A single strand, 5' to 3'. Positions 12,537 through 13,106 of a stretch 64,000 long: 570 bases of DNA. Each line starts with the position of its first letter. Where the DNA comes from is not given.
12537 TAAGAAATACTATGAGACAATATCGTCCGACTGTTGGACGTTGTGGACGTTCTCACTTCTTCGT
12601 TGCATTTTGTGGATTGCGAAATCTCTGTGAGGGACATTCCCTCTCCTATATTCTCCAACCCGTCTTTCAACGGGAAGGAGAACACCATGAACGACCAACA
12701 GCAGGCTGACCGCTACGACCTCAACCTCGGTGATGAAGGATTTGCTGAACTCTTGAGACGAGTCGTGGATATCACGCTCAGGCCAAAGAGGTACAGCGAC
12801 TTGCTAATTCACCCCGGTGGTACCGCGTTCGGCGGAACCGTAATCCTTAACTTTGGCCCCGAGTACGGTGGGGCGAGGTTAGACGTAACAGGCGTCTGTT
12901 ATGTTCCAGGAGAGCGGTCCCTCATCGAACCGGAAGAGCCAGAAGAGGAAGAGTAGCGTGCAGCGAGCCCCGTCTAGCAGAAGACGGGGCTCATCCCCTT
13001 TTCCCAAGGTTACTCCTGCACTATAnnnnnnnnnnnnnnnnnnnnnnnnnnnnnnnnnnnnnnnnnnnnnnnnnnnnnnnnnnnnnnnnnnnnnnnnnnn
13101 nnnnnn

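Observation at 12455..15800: Two clusters of TTCCCGC(A)C repeats bracket the convergent pair: the 89-aa GC-rich ORF and the 894-aa ABC-ATPase gene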

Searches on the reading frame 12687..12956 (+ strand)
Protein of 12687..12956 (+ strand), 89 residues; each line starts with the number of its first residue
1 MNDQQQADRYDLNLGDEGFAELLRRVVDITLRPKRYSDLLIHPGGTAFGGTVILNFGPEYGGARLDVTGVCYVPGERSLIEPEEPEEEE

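Call 8: search_protein_families(library=pfam, proteins=[window:12687-12956:+], max_evalue=0.01)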
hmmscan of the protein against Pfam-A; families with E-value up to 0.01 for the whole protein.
window:12687-12956:+ (89 aa): 0 families

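Call 10: search_protein_families(library=padloc, proteins=[window:12687-12956:+], max_evalue=0.01)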
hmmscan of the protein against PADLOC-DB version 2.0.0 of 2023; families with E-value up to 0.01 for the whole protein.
window:12687-12956:+ (89 aa): 0 families

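Call 11: search_protein_families(library=ncbifam, proteins=[window:12687-12956:+], max_evalue=0.01)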
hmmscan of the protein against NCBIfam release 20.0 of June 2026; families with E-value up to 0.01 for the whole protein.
window:12687-12956:+ (89 aa): 0 families

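Call 32: find_encoding_contigs(protein=window:12687-12956:+, flank=10000, max_places=10)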
Protein window:12687-12956:+ (89 aa): 9 contigs read that carry it; 7 places shown.
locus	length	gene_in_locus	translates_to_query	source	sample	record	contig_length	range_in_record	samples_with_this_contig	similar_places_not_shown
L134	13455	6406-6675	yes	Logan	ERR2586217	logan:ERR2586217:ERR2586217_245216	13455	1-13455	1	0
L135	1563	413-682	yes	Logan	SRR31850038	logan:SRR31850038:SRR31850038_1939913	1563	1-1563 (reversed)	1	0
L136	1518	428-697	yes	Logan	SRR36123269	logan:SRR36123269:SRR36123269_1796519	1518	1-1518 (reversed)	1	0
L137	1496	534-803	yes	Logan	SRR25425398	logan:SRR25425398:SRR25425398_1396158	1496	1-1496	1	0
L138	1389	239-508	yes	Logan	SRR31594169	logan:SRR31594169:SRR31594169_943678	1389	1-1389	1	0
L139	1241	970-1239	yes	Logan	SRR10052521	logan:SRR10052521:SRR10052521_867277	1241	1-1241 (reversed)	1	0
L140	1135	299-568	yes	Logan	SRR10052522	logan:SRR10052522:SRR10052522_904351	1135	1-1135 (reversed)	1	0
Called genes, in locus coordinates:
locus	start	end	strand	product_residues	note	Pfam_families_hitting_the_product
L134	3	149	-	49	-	?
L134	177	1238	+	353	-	PF08240:ADH_N, PF00107:ADH_zinc_N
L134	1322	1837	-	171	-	PF06983:3-dmu-9_3-mt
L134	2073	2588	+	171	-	-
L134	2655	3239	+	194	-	-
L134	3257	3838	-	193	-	-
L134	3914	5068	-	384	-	PF07690:MFS_1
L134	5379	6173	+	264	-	PF01966:HD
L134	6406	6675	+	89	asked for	-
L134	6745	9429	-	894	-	PF00005:ABC_tran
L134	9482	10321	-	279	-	-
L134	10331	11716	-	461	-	PF00929:RNase_T, PF01541:GIY-YIG (weak), PF27096:UvrC_M, PF27115:Cho_C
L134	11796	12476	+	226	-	PF09335:VTT_dom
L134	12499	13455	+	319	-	?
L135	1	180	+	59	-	?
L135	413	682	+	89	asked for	-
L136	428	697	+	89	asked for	-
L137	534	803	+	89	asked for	-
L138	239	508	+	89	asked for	-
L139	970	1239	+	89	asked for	?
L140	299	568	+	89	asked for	-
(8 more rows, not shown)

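Call 44: list_cluster_members(proteins=[P0001, P0004, window:12687-12956:+])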
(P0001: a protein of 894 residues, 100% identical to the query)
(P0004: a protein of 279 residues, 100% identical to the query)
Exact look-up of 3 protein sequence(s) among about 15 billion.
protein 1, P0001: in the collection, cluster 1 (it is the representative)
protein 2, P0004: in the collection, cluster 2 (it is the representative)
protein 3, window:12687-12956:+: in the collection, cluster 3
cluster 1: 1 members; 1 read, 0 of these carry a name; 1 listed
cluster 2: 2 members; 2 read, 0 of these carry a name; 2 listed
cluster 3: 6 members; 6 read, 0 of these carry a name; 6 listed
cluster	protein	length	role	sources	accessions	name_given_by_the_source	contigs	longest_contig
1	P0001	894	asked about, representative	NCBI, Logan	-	-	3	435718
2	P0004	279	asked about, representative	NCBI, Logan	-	-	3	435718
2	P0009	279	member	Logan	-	-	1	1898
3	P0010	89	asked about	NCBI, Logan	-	-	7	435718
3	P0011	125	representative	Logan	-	-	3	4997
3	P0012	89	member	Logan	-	-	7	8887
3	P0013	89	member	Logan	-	-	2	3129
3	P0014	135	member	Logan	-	-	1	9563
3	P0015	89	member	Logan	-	-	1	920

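Call 109: predict_structure(protein=window:12687-12956:+)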
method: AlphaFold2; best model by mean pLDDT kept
length: 89 residues; sequences in the alignment: 1
mean_pLDDT: 49.7   pTM: 0.29
mean pLDDT of the five models: 49.7, 43.4, 43.0, 40.0, 38.6
residues with pLDDT >= 90: 0; 70-90: 2; 50-70: 42; < 50: 45
segments of 3 or more residues with pLDDT < 50: 4-11, 27-48, 70-74, 76-83
pLDDT, mean of each block of 10 residues (from residue 1): 45 54 51 36 43 58 57 45 60
secondary structure, 60 per line:
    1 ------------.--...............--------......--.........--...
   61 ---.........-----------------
elements in order: H16-30 E39-44 E47-55 E64-72
